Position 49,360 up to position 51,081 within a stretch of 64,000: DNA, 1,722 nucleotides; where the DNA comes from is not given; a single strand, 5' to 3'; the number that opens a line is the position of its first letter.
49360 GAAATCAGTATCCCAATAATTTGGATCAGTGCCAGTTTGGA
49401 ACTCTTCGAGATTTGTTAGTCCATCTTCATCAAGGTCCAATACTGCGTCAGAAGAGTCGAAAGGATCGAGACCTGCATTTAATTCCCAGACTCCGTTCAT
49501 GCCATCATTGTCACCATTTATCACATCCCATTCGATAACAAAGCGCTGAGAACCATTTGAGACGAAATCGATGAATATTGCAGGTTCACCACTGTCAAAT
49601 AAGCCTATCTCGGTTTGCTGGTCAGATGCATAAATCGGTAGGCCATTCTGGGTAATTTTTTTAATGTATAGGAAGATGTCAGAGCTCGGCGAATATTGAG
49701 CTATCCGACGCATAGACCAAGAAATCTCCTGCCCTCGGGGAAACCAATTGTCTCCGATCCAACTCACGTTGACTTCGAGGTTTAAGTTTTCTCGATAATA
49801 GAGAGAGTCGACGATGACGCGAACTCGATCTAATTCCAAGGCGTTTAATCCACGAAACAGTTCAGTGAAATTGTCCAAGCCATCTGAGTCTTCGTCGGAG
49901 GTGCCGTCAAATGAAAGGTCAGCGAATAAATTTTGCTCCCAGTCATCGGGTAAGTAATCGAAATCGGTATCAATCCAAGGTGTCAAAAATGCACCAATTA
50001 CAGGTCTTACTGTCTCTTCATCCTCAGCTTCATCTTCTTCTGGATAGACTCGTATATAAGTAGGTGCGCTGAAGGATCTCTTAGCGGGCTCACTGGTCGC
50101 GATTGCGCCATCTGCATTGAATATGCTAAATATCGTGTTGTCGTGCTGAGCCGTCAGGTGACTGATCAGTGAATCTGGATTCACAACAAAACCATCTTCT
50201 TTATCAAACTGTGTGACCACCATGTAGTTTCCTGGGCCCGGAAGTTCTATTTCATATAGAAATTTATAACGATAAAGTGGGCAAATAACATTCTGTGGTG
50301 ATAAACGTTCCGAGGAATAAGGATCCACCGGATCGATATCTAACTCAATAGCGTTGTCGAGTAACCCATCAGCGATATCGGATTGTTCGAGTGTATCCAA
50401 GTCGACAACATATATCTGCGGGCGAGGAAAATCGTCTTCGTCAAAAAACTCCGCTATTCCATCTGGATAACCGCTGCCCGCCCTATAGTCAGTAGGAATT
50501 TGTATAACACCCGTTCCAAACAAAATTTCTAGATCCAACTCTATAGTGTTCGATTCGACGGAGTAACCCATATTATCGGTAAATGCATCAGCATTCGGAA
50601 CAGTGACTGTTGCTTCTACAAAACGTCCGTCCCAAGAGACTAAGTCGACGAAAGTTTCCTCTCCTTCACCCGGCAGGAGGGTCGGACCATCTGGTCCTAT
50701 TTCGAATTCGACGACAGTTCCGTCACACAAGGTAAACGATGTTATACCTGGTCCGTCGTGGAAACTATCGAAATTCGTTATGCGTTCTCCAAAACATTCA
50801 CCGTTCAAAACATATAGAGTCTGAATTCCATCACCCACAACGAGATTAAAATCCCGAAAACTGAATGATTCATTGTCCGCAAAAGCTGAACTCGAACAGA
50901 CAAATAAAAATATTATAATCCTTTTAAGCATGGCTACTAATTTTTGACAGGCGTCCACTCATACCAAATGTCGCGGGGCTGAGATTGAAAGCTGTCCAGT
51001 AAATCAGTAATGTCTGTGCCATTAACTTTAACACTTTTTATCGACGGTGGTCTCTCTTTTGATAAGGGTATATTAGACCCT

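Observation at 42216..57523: Six-gene Sec-dependent RHS operon with no T6SS, Tc or two-partner-secretion hallmark: candidate undescribed toxin-delivery module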

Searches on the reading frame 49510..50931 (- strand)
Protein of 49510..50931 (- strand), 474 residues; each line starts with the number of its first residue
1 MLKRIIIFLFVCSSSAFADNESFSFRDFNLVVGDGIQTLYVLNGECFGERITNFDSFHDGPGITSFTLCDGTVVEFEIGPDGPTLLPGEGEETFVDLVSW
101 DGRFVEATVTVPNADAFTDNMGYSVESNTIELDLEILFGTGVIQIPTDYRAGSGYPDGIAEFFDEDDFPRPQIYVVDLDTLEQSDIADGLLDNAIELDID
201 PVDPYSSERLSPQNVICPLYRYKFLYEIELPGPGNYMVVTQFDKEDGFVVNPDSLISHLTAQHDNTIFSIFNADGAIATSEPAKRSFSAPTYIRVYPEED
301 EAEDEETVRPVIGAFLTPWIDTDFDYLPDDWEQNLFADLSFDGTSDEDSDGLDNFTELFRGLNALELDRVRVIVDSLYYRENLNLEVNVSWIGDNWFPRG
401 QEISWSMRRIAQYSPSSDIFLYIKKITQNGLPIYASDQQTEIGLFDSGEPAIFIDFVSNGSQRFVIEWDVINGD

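Call 17: find_homologous_proteins(query=window:49510-50931:-, max_evalue=0.001)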
Query seq(474 aa): 6845 candidates shared short words with the query, none scored E <= 0.001.
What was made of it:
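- Tried and rejected: Word-indexed homolog search with the NTD found nothing, not even the query itself (call 17).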

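Call 26: search_protein_representatives(protein=window:49510-50931:-)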
Query: 474 residues. Proteins with E-value up to 0.001 (for the whole library): 229; up to 1e-10: 22; up to 1e-30: 3. The best 150 are listed.
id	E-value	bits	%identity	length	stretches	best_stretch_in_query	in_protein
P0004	1.6e-226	769.0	72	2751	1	1-474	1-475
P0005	4.5e-107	375.1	40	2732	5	2-474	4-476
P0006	9.3e-98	344.3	45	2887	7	5-436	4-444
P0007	8.7e-22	93.8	29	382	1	6-378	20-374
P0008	1.0e-20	90.3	40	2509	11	313-365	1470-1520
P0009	2.5e-20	89.0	47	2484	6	321-363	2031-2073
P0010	1.2e-19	86.8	42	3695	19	320-363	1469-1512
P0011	2.2e-18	82.6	45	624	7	319-364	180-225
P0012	6.6e-16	74.4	49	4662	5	306-366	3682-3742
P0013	4.2e-15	71.8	43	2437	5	321-371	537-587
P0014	8.2e-15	70.8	49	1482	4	320-357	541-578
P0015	3.1e-13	65.6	45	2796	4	304-363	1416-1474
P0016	9.4e-13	64.0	44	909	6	317-367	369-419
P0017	1.7e-12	63.1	46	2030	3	320-363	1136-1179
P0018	2.4e-12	62.6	40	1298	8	319-365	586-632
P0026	1.2e-10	57.1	32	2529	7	36-103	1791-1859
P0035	4.7e-10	55.1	32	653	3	87-472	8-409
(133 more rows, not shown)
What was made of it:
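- The NTD family is tiny and always sits in this context (call 26).
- Tried and rejected: The exhaustive HMMER search replaced it (call 26).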

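Call 27: search_protein_families(library=pfam, proteins=[P0005, P0006, P0007, P0035, P0026], max_evalue=0.001)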
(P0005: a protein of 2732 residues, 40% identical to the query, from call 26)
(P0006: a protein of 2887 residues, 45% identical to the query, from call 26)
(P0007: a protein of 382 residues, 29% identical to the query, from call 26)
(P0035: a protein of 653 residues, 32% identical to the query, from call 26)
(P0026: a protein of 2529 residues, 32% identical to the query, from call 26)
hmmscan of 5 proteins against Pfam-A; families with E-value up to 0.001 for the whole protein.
P0005 (2732 aa): 3 families
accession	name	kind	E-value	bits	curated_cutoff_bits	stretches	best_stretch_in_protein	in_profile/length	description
PF18884.5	TSP3_bac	-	3.1e-39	132.8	25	3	498-519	1-22/22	Bacterial TSP3 repeat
PF13229.12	Beta_helix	-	1.1e-09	38.6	25.9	0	1099-1180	78-149/158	Right handed beta helix region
PF01095.25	Pectinesterase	-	1.5e-05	24.3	27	0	1429-1481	8-59/298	Pectinesterase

P0006 (2887 aa): 2 families
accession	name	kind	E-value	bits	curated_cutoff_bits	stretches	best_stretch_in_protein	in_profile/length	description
PF17957.7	Big_7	-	4.1e-57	191.2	24.1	6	2411-2480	1-59/70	Bacterial Ig domain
PF18884.5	TSP3_bac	-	1.9e-05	24.9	25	1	509-530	1-22/22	Bacterial TSP3 repeat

P0007 (382 aa): 0 families

P0035 (653 aa): 1 family
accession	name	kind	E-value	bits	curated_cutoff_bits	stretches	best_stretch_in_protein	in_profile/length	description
PF18884.5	TSP3_bac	-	4.6e-16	58.8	25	3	583-604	1-22/22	Bacterial TSP3 repeat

P0026 (2529 aa): 5 families
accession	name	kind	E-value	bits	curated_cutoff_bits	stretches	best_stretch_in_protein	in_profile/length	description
PF01640.23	Peptidase_C10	-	3.7e-57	194.1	26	1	169-381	1-194/194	Peptidase C10 family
PF13734.11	Inhibitor_I69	-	4.5e-19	69.2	25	1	25-125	1-98/98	Spi protease inhibitor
PF18962.6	Por_Secre_tail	-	1.5e-10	41.6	27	1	2457-2524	2-73/75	Secretion system C-terminal sorting domain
PF06362.16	DUF1067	-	2.5e-06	28.6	25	0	1785-1816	32-63/97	Protein of unknown function (DUF1067)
PF12192.13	CBP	-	3.1e-06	27.7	25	0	1799-1821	8-30/78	Fungal calcium binding protein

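Call 28: find_encoding_contigs(protein=P0005, flank=10000, max_places=4)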
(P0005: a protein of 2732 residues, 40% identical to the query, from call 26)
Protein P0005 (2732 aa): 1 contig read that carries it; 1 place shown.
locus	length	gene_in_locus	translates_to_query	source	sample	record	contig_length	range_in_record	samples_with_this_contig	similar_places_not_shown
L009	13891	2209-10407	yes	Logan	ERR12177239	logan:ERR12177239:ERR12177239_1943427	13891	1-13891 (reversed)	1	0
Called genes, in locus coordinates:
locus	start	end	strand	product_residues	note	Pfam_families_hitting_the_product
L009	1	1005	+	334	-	?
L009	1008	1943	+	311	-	-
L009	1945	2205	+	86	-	-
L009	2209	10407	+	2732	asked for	PF18884:TSP3_bac (faint), PF01095:Pectinesterase (faint), PF13229:Beta_helix (faint)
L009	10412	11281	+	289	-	-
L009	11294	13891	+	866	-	?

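Call 29: find_encoding_contigs(protein=P0006, flank=10000, max_places=4)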
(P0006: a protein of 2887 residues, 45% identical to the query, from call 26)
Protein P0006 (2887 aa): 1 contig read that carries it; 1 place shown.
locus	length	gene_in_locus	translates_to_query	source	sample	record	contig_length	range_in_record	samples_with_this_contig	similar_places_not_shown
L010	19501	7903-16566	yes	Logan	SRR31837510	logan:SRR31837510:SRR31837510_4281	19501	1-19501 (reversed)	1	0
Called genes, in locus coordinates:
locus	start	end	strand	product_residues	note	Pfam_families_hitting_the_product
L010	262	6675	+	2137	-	PF13385:Laminin_G_3 (faint), PF07081:DUF1349 (faint), PF18884:TSP3_bac (weak)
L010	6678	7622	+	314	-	-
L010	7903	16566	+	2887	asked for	PF17957:Big_7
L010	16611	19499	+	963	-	?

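Call 49: search_protein_families(library=pfam, proteins=[L009:10412-11278:+], max_evalue=0.001)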
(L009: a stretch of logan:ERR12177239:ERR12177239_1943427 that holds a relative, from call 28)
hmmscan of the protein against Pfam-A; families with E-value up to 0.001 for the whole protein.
L009:10412-11278:+ (289 aa): 0 families

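Call 50: predict_structure(alignment_id=A2)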
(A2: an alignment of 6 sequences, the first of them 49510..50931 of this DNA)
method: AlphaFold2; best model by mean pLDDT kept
length: 474 residues; sequences in the alignment: 6
mean_pLDDT: 57.1   pTM: 0.42
mean pLDDT of the five models: 57.1, 56.6, 53.0, 51.1, 50.8
residues with pLDDT >= 90: 2; 70-90: 132; 50-70: 175; < 50: 165
segments of 3 or more residues with pLDDT < 50: 1-18, 56-61, 89-92, 184-190, 214-216, 245-247, 271-286, 298-400
pLDDT, mean of each block of 10 residues (from residue 1): 44 45 79 76 76 56 70 71 59 54 63 68 78 75 65 60 60 73 48 68 78 55 86 76 52 75 68 37 45 64 39 30 29 29 27 31 30 39 37 41 57 59 72 68 51 61 64 49
secondary structure, 60 per line:
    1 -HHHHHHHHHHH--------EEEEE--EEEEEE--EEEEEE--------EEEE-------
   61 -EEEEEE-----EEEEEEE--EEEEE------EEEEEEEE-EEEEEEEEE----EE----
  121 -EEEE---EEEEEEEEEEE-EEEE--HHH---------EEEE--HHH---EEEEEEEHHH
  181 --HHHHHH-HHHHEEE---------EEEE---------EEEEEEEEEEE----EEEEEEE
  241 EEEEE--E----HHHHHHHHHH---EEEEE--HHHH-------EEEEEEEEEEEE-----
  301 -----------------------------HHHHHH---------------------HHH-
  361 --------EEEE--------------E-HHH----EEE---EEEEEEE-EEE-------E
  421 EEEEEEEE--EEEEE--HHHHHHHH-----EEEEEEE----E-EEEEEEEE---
elements in order: H2-12 E21-25 E28-33 E36-41 E50-53 E62-67 E73-79 E82-86 E93-100 E102-110 E122-125 E129-139 E141-144 E159-162 E171-177 H183-188 H190-193 E194-196 E206-209 E219-229 E234-245 H253-262 E266-270 H273-276 E284-295 H330-335 E369-372 E396-398 E402-408 E410-412 E420-428 E431-435 H438-445 E451-457 E464-471

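Call 63: fold_search(model_id=the predicted structure, library=pdb)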
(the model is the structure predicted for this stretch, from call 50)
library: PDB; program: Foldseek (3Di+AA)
matches with E <= 10: 950; with E <= 0.001: 0
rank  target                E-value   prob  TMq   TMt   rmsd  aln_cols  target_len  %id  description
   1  3qw9_B                2.1e-03  0.99  0.19  0.42  11.7       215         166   12  Crystal structure of betaglycan ZP-C domain (released 2011-04-06)
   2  4ph8_A                1.9e-02  0.72  0.15  0.35  12.4       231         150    7  Crystal structure of AggA, the major subunit of aggregative adherence fimbriae type I (AAF/I) from the Escherichia col (released 2014-10-01)
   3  4v3a_MODEL_1_C        1.9e-02  0.12  0.08  0.09  30.8       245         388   12  Membrane bound pleurotolysin prepore (TMH1 lock) trapped with engineered disulphide cross-link (released 2015-02-18)
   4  4ajv                  2.0e-02  0.97  0.19  0.46  10.0       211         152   11  Structure of mouse ZP-C domain of TGF-Beta-Receptor-3 (released 2013-02-27)
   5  4oy7_E                3.9e-02  0.96  0.15  0.33   8.8       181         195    8  Structure of cellulose active LPMO CelS2 (ScLPMO10C) in complex with Copper. (released 2014-05-28)
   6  2hb0_B                4.1e-02  0.18  0.13  0.15  21.9       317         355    9  Crystal Structure of CfaE, the Adhesive Subunit of CFA/I Fimbria of Enterotoxigenic Escherichia coli (released 2007-06-26)
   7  3im2                  4.3e-02  0.57  0.11  0.15  12.4       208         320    9  Structure of the C-terminal Sec63 unit of yeast Brr2, P41212 Form (released 2009-08-25)
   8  6kn9_C                5.1e-02  0.35  0.14  0.22  17.6       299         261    9  Crystal structure of human interleukin 18 receptor beta extracellular domain in complex with an antagonistic scFv (released 2020-02-12)
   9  1i8l_A                5.1e-02  0.30  0.11  0.20  12.2       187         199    9  HUMAN B7-1/CTLA-4 CO-STIMULATORY COMPLEX (released 2001-04-04)
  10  7nwo                  5.6e-02  0.15  0.11  0.20  19.0       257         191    7  A carbohydrate binding module family 9 (CBM9) from Caldicellulosiruptor kristjanssonii in complex with glucose (released 2021-07-07)
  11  7ryl_C                5.9e-02  0.38  0.16  0.27  19.9       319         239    8  T cell receptor CO3 (released 2022-05-18)
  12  9c3e_B                7.4e-02  0.35  0.16  0.24  20.2       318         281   10  TCR - CD3 complex bound to HLA (released 2024-10-02)
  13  6bj2_E                7.8e-02  0.35  0.17  0.29  20.5       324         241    9  TCR589 in complex with HIV(Pol448-456)/HLA-B35 (released 2018-07-25)
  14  1dr9                  7.8e-02  0.25  0.11  0.19  10.2       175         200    9  CRYSTAL STRUCTURE OF A SOLUBLE FORM OF B7-1 (CD80) (released 2000-01-10)
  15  8f90_A                8.6e-02  0.57  0.16  0.39   9.7       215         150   10  Intramolecular ester bond-containing repeat domain 2 from Suipraoptans intestinalis adhesin (released 2024-06-19)
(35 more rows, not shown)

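Call 72: search_protein_families(library=pfam, proteins=[L009:11294-13891:+, L010:16611-19499:+], max_evalue=5)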
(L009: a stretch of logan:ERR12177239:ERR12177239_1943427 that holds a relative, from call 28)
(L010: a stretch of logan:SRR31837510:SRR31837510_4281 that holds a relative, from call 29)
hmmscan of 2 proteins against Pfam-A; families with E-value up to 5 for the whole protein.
L009:11294-13891:+ (866 aa): 2 families
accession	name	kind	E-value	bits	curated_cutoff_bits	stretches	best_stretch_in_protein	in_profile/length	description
PF05593.20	RHS_repeat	-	1e-12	48.5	22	3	833-860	1-28/38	RHS Repeat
PF00789.26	UBX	-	0.15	12.7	21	0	658-684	8-34/82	UBX domain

L010:16611-19499:+ (963 aa): 0 families

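Call 87: find_encoding_contigs(protein=P0007, flank=10000, max_places=4)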
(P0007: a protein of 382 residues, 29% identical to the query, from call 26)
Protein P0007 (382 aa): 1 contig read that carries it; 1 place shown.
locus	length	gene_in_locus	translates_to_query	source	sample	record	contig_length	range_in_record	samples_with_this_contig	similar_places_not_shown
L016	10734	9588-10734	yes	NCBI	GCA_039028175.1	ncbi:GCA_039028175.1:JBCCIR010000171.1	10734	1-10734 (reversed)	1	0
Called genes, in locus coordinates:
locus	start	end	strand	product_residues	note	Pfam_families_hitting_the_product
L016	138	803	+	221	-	PF00884:Sulfatase, PF16347:SGSH_C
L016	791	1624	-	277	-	PF02585:PIG-L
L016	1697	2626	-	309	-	PF26363:Phospholipase-like (weak), PF01764:Lipase_3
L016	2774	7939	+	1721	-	PF07691:PA14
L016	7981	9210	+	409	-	PF13646:HEAT_2 (faint)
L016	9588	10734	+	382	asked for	?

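Call 88: find_encoding_contigs(protein=P0035, flank=10000, max_places=4)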
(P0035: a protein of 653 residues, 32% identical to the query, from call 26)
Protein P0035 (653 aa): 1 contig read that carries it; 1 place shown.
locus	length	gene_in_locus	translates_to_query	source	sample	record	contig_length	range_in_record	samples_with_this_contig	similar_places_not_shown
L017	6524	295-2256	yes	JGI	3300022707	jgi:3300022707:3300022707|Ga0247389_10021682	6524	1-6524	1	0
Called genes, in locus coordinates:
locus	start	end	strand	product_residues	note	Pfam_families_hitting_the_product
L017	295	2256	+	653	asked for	PF18884:TSP3_bac (faint)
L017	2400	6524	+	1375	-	?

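Call 93: search_protein_families(library=pfam, proteins=[L016:7981-9207:+, L016:2774-7936:+], max_evalue=0.01)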
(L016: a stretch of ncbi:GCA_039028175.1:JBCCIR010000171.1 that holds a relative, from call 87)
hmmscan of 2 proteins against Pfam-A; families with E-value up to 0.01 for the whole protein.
L016:7981-9207:+ (409 aa): 1 family
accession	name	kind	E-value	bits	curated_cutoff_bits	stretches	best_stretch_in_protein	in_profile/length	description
PF13646.12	HEAT_2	-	2e-05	25.2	27.7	1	318-403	4-86/88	HEAT repeats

L016:2774-7936:+ (1721 aa): 2 families
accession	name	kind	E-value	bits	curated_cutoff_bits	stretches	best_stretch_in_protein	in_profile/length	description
PF07691.17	PA14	-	2.6e-10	40.7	24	1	720-859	21-145/147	PA14 domain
PF07081.18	DUF1349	-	3.1e-05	24.2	32.4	1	1032-1166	37-168/179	Protein of unknown function (DUF1349)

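Call 95: search_protein_families(library=ncbifam, proteins=[L009:11294-13891:+, L010:16611-19499:+], max_evalue=1)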
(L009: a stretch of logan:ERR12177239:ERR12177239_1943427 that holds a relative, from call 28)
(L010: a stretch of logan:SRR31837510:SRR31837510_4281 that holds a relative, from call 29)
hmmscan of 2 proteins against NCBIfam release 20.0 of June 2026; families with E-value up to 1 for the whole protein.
L009:11294-13891:+ (866 aa): 3 families
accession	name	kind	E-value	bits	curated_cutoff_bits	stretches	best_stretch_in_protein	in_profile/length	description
TIGR01643.1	YD_repeat_2x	repeat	0.00032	21.1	15.8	1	833-860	1-28/42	YD repeat-containing protein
TIGR03673.1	uL14_arch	equivalog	0.15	11.9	191.45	0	193-226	74-107/131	50S ribosomal protein L14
NF006344.0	PRK08571.1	equivalog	0.18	11.7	168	0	193-226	75-108/132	50S ribosomal protein L14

L010:16611-19499:+ (963 aa): 0 families
